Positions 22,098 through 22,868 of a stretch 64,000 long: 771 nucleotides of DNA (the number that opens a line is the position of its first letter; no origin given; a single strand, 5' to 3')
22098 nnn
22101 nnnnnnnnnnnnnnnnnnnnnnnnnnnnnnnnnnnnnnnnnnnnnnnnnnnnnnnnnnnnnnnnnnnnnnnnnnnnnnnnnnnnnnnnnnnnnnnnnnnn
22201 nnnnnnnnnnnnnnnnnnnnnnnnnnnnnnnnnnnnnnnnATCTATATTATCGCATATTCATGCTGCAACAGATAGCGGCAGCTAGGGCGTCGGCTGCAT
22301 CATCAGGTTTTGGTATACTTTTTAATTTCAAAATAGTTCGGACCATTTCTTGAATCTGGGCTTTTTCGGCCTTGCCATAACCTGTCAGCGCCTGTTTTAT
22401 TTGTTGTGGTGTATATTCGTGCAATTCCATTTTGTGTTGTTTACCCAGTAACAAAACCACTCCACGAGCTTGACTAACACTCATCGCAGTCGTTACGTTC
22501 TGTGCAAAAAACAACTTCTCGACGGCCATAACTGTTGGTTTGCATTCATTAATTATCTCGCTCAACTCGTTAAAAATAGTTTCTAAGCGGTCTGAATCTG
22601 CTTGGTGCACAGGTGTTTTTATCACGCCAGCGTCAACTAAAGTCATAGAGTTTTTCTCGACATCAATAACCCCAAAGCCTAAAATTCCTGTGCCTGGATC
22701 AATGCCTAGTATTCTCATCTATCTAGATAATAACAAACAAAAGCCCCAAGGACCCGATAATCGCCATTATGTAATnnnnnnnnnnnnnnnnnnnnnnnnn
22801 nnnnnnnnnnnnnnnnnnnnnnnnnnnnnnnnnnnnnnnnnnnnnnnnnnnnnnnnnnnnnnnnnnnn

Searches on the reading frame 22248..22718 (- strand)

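Call 3: search_protein_families(library=pfam, proteins=[window:22248-22718:-], max_evalue=0.01)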
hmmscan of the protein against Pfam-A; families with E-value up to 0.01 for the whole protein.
window:22248-22718:- (156 aa): 1 family
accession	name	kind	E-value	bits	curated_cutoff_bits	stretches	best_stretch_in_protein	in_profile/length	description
PF02075.23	RuvC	-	1.2e-51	174.9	22.2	1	3-150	1-147/148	Crossover junction endodeoxyribonuclease RuvC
